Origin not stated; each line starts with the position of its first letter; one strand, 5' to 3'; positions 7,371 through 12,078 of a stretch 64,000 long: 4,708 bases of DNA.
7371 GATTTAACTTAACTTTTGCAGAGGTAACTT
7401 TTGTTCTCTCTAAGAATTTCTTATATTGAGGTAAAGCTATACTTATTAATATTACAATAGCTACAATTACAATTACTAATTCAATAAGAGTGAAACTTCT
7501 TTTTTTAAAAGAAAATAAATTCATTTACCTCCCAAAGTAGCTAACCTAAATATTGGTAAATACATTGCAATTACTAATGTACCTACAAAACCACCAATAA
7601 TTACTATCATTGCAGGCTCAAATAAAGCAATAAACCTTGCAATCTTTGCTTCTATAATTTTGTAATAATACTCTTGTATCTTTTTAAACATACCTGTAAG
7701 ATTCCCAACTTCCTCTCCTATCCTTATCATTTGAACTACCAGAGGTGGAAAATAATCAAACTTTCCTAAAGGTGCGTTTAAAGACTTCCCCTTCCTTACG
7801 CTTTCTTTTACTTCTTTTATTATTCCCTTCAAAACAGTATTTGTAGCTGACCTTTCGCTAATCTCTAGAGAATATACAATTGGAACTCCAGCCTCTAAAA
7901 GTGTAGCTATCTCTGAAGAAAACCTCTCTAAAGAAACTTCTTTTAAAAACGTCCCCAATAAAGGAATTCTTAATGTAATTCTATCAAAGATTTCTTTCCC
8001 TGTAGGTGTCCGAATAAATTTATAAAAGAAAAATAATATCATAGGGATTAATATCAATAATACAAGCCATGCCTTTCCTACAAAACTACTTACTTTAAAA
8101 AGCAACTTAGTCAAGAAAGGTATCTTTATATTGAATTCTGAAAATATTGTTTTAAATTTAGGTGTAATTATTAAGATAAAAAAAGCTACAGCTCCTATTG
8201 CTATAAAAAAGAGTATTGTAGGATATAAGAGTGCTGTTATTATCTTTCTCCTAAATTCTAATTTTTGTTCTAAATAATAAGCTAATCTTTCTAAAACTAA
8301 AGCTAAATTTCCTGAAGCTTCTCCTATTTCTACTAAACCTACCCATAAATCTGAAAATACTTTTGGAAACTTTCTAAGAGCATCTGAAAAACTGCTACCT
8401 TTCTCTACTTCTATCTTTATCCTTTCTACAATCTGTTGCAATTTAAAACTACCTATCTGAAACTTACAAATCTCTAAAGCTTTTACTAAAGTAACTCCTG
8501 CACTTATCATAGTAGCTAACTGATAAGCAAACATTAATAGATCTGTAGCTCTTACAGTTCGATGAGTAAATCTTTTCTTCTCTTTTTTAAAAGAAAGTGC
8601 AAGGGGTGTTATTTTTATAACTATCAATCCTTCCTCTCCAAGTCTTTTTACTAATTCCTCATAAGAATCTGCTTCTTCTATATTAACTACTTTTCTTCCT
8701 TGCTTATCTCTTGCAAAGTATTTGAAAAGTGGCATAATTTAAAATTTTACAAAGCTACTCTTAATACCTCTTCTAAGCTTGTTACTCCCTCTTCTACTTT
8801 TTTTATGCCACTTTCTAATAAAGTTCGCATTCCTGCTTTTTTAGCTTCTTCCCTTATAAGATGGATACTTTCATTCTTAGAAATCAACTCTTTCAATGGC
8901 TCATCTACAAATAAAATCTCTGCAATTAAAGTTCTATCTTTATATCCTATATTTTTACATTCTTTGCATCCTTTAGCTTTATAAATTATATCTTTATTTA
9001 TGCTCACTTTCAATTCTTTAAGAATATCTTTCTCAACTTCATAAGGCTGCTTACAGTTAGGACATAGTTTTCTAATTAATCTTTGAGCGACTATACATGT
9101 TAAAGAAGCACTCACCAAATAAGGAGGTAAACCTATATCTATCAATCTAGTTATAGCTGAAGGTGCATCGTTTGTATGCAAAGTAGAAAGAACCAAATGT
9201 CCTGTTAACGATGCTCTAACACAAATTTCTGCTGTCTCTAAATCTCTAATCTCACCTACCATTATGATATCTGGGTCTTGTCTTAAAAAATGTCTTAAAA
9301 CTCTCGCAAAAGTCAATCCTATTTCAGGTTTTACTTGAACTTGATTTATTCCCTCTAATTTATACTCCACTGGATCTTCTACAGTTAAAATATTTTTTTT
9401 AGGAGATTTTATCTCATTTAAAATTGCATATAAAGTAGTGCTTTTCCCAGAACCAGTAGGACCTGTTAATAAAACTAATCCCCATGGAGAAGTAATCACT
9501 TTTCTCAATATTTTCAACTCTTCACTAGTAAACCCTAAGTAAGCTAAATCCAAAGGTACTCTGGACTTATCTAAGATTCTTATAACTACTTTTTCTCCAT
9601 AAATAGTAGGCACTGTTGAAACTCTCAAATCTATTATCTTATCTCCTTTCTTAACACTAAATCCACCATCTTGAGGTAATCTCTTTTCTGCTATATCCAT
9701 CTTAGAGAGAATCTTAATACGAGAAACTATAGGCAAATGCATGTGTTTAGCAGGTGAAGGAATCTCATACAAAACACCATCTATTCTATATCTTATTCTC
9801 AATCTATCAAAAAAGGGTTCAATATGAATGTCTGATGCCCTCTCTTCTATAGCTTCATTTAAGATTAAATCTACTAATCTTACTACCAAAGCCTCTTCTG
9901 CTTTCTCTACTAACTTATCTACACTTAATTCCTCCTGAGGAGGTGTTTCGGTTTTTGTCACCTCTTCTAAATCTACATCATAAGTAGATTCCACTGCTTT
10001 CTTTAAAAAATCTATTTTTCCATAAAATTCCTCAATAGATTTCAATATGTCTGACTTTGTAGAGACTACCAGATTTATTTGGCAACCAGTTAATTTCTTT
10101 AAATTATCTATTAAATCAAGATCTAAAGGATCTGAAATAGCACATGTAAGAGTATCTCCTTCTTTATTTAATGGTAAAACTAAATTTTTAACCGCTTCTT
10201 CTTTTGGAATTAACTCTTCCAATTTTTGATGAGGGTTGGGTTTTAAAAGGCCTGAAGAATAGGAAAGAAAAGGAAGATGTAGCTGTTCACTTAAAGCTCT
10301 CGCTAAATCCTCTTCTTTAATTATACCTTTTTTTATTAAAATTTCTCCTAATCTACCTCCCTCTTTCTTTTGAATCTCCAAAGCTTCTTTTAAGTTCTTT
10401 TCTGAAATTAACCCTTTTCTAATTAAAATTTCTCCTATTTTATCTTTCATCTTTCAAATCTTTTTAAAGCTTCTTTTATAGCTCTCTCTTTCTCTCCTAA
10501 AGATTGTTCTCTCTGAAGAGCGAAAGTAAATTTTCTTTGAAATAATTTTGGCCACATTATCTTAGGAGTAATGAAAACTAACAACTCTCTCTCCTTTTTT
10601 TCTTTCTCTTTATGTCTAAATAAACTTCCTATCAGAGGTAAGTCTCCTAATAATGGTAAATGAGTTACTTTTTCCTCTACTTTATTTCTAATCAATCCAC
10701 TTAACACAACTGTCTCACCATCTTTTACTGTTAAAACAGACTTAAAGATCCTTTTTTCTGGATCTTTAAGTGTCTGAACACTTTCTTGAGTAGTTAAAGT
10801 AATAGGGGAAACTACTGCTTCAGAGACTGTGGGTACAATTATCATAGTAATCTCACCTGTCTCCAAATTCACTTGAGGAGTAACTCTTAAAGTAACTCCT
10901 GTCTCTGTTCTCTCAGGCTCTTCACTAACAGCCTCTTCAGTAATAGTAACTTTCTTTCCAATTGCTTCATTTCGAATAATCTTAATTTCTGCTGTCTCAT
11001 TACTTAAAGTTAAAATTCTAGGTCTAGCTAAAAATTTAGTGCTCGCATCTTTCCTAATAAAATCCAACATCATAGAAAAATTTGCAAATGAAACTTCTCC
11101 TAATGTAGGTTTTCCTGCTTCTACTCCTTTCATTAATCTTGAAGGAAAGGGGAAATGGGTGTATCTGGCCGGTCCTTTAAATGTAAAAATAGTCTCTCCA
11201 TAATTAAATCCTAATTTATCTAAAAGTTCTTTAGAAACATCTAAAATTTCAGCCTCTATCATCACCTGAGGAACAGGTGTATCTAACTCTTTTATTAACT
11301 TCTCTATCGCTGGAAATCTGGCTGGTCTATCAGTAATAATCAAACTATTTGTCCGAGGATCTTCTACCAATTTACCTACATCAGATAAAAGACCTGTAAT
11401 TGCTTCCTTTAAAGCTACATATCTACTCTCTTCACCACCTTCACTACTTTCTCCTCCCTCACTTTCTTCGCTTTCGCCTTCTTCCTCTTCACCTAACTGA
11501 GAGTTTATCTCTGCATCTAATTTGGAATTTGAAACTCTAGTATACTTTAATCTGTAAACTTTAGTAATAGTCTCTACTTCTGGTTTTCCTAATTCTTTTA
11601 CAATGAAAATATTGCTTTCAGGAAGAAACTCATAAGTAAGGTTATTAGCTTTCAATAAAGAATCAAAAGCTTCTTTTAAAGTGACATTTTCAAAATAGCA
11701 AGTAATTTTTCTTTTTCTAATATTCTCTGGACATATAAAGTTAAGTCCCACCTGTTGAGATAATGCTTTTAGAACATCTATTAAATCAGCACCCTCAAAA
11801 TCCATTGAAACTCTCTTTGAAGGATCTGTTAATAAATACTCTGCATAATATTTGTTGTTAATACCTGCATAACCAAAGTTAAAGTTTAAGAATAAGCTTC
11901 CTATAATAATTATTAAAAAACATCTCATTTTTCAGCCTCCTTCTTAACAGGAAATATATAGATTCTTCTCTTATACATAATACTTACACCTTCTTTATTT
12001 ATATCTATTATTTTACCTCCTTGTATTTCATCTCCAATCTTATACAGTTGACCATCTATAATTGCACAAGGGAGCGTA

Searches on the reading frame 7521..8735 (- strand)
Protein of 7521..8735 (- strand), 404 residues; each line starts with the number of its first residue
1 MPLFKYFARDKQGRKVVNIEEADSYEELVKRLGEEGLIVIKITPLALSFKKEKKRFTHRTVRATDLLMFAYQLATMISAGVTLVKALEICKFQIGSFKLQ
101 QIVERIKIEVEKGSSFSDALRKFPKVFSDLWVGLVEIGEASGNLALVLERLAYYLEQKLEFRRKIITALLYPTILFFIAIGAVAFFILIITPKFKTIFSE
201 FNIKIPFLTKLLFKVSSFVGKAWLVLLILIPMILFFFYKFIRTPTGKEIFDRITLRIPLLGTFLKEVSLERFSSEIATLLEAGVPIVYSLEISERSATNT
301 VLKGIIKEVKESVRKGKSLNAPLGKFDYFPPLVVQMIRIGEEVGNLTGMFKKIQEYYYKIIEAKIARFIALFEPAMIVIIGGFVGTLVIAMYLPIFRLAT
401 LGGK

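Call 84: search_protein_families(library=pfam, proteins=[window:7521-8735:-], max_evalue=0.0001)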
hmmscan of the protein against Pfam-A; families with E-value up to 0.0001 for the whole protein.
window:7521-8735:- (404 aa): 1 family
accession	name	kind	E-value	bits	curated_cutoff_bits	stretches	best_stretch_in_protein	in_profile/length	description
PF00482.28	T2SSF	-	8.9e-59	197.4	25.2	2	69-192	1-125/125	Type II secretion system (T2SS), protein F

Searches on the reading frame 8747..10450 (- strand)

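Call 84: search_protein_families(library=pfam, proteins=[window:8747-10450:-], max_evalue=0.0001)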
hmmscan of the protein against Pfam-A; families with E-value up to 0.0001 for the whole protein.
window:8747-10450:- (567 aa): 2 families
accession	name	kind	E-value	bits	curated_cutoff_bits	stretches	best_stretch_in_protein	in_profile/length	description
PF00437.27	T2SSE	-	1.5e-139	465.2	24.9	1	183-564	2-370/370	Type II/IV secretion system protein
PF05157.20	MshEN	-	1.1e-17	64.3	23.1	1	73-145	13-86/90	MshEN domain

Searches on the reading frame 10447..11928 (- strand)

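Call 84: search_protein_families(library=pfam, proteins=[window:10447-11928:-], max_evalue=0.0001)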
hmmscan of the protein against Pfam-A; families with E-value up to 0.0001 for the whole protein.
window:10447-11928:- (493 aa): 3 families
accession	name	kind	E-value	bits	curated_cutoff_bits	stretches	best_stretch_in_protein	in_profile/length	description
PF00263.26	Secretin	-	8.7e-38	130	27.5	1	292-458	3-168/169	Bacterial type II and III secretion system protein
PF03958.22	Secretin_N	-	2.3e-13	50.6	28.2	1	122-221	1-69/69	Bacterial type II/III secretion system short domain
PF07660.19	STN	-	4.4e-06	26.8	28.4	0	73-111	14-51/52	Secretin and TonB N terminus short domain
